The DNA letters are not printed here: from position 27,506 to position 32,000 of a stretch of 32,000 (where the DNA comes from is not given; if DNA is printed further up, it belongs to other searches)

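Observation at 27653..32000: Terminal C-A-T-R module of a multimodular NRPS in a methanogen-type genome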

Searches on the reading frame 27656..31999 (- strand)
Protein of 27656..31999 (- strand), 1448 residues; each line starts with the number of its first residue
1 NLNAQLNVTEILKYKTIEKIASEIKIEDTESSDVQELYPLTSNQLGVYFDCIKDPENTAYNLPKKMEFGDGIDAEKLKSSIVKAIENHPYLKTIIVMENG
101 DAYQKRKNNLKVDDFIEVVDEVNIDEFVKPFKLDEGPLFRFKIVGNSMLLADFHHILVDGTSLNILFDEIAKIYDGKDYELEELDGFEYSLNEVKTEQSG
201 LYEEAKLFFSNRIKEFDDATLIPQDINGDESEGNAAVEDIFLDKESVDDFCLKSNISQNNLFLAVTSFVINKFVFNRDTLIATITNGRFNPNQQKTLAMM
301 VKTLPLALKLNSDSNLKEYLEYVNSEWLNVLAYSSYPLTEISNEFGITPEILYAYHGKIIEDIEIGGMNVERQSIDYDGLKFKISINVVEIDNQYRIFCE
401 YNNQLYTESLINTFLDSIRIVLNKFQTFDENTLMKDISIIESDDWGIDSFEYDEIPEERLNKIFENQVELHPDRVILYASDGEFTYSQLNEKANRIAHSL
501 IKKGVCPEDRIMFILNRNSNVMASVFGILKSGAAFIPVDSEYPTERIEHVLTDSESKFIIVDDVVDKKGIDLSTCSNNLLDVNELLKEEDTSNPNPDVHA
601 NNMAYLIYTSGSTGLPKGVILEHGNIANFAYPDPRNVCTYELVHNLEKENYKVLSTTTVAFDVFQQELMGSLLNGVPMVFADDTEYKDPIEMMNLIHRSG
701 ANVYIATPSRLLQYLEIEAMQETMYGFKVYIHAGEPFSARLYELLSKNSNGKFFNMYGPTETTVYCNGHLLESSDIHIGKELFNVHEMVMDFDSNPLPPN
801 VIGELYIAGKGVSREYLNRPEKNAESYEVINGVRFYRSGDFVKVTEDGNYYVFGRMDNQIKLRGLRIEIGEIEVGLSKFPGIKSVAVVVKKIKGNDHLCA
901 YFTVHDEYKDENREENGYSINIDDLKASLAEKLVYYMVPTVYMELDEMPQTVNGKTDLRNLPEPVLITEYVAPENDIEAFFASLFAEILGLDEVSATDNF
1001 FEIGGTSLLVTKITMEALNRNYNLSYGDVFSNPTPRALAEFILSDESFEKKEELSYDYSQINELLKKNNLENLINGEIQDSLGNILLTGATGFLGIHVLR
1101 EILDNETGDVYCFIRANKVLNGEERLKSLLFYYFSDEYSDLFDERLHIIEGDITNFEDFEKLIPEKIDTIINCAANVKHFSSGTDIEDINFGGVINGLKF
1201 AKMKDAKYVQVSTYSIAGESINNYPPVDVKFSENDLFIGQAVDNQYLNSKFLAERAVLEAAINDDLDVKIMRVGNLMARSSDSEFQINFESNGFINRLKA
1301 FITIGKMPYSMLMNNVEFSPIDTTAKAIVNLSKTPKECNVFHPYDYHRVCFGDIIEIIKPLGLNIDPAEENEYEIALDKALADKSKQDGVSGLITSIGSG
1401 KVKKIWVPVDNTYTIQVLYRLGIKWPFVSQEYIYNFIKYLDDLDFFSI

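Call 6: search_protein_families(library=pfam, proteins=[window:27656-31999:-], max_evalue=0.01)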
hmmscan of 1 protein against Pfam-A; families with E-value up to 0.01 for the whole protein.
window:27656-31999:- (1448 aa): 10 families
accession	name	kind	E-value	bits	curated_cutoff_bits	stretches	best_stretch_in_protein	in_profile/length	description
PF00501.34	AMP-binding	-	1.2e-69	235.4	29.9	1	464-817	1-384/384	AMP-binding enzyme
PF00668.25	Condensation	-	1.1e-51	176.4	30.6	1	34-425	1-433/456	Condensation domain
PF07993.18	NAD_binding_4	-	1.6e-35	122.9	20.1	1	1087-1328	1-258/258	Male sterility protein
PF01370.27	Epimerase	-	9.8e-18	64.9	20.9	1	1085-1280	1-176/240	NAD dependent epimerase/dehydratase family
PF00550.31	PP-binding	-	5e-10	39.9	20.8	1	982-1042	4-67/67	Phosphopantetheine attachment site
PF16363.11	GDP_Man_Dehyd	-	2.2e-07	31.1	27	1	1086-1220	1-136/332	GDP-mannose 4,6 dehydratase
PF01073.25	3Beta_HSD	-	3.2e-06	26.8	22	1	1087-1260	2-160/280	3-beta hydroxysteroid dehydrogenase/isomerase family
PF04321.23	RmlD_sub_bind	-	1.5e-05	24.7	27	1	1084-1279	2-154/287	RmlD substrate binding domain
PF13193.12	AMP-binding_C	-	0.00015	23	24.5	1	871-955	1-76/76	AMP-binding enzyme C-terminal domain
PF13460.12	NAD_binding_10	-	0.0027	18.1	27.2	0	1089-1279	1-149/184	NAD(P)H-binding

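Call 7: search_protein_families(library=ncbifam, proteins=[window:27656-31999:-], max_evalue=0.01)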
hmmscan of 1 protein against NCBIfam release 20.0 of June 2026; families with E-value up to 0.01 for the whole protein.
window:27656-31999:- (1448 aa): 110 families (the best 25 are shown)
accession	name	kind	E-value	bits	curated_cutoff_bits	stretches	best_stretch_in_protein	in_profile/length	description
NF047350.1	aureusi_NRPS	equivalog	5.4e-210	700.2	2500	3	263-1044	219-977/2373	aureusimine non-ribosomal peptide synthetase AusA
NF004282.0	PRK05691.1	subfamily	1.2e-124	416.5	4090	1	37-1015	675-1677/4334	non-ribosomal peptide synthase/polyketide synthase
NF041803.1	NRPS_SolG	exception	1.9e-101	340.3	2200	1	460-1040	563-1153/1163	solanimycin non-ribosomal peptide synthetase SolG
NF038078.1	NRPS_MxcG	equivalog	1.2e-99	334.2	2300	2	461-1434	459-1427/1442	myxochelin non-ribosomal peptide synthetase MxcG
TIGR01733.1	AA-adenyl-dom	subfamily_domain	3.2e-98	329.2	317.4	1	485-887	1-409/409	amino acid adenylation domain-containing protein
TIGR03443.1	alpha_am_amid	equivalog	7.7e-79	265.4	1030.1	3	834-1391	678-1293/1390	L-aminoadipate-semialdehyde dehydrogenase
NF003417.0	PRK04813.1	subfamily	7.9e-78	262.2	476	1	465-963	10-501/505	D-alanine--poly(phosphoribitol) ligase subunit DltA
TIGR01734.1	D-ala-DACP-lig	equivalog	1.5e-74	251.4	559.85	1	466-963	8-500/504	D-alanine--poly(phosphoribitol) ligase subunit DltA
NF007605.2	PRK10252.1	equivalog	5.6e-73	246.1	2400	1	151-1056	133-1054/1292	enterobactin non-ribosomal peptide synthetase EntF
NF004837.0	PRK06187.1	subfamily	5.9e-60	203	476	1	459-965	9-522/531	long-chain-fatty-acid--CoA ligase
NF006181.0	PRK08314.1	subfamily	7.2e-47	159.9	705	2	580-963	184-552/563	long-chain-fatty-acid--CoA ligase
TIGR03098.1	ligase_PEP_1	hypoth_equivalog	2.2e-46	158.4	592.35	1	461-960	3-513/517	acyl-CoA ligase (AMP-forming), exosortase A system-associated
NF052269.1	Staph_lig_FadD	equivalog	8.5e-46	156.3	650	1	479-961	23-489/499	long-chain-fatty-acid--CoA ligase FadD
NF005863.0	PRK07798.1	subfamily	2e-41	142.2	543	1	460-960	6-526/540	acyl-CoA synthetase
TIGR01746.1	Thioester-redct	subfamily_domain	1.6e-40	139.5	213.35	1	1084-1445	1-370/371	thioester reductase domain-containing protein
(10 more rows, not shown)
